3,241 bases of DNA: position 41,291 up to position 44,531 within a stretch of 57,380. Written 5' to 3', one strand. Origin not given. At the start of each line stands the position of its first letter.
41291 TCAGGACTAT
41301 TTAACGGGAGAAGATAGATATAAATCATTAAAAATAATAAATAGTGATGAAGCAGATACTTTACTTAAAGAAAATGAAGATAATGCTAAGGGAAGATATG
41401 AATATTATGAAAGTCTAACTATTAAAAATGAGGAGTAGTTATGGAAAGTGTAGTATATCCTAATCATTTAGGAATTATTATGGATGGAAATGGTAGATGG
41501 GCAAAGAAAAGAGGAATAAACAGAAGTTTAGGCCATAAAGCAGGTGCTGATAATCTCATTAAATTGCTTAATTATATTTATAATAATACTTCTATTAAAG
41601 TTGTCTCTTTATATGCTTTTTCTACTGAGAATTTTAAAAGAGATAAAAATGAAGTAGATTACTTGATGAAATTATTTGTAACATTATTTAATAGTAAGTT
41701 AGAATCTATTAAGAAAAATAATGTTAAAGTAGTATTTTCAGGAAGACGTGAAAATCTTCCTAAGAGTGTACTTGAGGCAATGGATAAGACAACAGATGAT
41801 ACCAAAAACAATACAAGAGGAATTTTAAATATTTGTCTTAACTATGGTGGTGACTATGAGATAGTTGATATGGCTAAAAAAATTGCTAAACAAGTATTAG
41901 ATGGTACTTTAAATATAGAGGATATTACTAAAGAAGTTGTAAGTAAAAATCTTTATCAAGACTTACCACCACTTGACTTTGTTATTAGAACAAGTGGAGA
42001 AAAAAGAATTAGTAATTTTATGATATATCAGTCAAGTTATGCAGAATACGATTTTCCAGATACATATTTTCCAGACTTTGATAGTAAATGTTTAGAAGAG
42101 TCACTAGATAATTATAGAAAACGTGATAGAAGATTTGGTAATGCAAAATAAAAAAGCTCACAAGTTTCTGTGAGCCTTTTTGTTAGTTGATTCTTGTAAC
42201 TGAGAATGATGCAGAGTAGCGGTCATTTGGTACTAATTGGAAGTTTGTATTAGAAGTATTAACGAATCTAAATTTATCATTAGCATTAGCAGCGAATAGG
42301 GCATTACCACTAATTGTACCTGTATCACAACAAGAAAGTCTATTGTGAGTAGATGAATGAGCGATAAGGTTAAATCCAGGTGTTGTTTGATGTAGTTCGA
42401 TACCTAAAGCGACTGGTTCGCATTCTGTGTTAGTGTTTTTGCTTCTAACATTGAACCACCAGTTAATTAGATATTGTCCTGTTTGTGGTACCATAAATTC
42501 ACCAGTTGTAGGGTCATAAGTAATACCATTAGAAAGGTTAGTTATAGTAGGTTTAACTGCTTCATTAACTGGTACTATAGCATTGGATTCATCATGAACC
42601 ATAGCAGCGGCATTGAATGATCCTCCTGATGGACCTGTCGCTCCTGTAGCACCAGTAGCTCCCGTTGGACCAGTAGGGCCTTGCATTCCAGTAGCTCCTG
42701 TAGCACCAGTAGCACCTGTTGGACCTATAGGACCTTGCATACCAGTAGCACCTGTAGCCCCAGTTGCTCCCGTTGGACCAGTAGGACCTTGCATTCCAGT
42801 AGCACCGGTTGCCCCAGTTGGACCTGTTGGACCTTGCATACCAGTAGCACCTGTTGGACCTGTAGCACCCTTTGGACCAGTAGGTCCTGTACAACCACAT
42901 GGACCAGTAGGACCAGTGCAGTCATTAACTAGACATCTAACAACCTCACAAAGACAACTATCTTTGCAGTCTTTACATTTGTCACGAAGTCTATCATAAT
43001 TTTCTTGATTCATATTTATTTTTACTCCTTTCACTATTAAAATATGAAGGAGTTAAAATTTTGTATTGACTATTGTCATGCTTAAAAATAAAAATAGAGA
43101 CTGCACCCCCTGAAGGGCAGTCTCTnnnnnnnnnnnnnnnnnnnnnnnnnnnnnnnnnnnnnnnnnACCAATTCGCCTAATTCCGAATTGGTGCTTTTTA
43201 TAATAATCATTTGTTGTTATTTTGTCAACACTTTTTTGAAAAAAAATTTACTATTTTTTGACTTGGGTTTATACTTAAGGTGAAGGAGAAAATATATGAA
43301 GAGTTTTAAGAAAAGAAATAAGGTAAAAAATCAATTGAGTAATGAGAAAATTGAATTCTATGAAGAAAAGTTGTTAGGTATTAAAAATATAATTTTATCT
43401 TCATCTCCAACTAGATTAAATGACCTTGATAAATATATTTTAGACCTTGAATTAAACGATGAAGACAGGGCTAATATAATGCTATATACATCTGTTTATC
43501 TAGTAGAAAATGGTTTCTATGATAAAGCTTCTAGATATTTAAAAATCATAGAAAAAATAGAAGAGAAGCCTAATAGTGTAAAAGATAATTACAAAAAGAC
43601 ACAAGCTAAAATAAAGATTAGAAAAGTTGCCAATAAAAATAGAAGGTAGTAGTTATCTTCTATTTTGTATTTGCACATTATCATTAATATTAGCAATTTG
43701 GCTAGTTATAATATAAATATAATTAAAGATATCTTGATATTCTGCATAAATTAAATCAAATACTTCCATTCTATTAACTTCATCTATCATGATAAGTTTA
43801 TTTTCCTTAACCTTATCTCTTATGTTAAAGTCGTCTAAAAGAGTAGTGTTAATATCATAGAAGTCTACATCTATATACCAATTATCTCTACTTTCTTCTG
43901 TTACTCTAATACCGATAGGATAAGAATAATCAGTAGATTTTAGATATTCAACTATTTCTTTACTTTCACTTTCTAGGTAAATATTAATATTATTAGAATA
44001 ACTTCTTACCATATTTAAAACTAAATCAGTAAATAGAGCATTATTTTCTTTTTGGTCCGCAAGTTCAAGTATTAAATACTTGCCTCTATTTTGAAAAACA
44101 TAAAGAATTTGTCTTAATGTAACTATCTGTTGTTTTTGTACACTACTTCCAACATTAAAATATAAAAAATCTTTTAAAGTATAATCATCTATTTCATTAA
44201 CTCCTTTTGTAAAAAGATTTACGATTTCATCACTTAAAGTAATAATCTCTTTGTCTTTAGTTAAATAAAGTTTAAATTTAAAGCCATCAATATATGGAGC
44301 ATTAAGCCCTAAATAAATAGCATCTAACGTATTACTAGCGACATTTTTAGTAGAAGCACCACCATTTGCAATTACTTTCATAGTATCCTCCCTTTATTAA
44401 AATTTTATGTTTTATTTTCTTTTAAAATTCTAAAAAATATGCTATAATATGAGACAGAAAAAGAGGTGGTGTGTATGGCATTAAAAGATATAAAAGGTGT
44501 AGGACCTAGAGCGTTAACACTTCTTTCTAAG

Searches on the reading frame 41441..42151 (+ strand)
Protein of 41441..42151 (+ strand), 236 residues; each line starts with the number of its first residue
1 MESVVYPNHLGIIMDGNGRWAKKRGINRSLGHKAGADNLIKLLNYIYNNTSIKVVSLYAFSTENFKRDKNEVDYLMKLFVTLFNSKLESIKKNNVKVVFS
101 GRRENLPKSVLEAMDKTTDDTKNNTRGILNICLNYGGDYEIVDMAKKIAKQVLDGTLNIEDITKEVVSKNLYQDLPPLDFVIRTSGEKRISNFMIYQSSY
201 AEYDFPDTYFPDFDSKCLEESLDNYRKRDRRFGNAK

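Call 10: search_protein_families(library=pfam, proteins=[window:41441-42151:+], max_evalue=0.01)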
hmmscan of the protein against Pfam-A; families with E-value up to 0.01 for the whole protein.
window:41441-42151:+ (236 aa): 1 family
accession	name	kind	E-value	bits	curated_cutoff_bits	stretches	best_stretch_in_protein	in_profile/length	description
PF01255.24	Prenyltransf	-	2.1e-74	250.2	27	1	13-233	1-219/219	Putative undecaprenyl diphosphate synthase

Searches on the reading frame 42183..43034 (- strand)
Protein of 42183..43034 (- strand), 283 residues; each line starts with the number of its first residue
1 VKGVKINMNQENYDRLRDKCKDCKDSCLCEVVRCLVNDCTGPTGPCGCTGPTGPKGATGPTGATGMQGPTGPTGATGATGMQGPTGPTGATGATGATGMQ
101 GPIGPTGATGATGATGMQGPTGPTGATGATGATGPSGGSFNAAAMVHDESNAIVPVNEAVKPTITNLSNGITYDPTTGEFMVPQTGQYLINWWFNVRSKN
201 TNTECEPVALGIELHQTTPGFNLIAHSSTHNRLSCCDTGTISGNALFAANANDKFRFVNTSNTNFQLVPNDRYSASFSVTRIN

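Call 10: search_protein_families(library=pfam, proteins=[window:42183-43034:-], max_evalue=0.01)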
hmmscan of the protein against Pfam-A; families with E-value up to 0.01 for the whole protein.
window:42183-43034:- (283 aa): 2 families
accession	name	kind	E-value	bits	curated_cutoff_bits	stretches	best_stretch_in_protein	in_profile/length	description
PF01391.23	Collagen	-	6.5e-15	55.1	27.2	2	41-96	4-59/60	Collagen triple helix repeat (20 copies)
PF18573.7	BclA_C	-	0.0048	17.2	38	0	162-195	23-55/128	BclA C-terminal domain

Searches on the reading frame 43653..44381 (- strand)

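Call 10: search_protein_families(library=pfam, proteins=[window:43653-44381:-], max_evalue=0.01)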
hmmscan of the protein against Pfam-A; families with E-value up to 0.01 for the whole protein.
window:43653-44381:- (242 aa): 1 family
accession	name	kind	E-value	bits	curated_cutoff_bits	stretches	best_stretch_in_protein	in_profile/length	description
PF03009.23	GDPD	-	1.9e-05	25.3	23.6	1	10-168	4-176/244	Glycerophosphoryl diester phosphodiesterase family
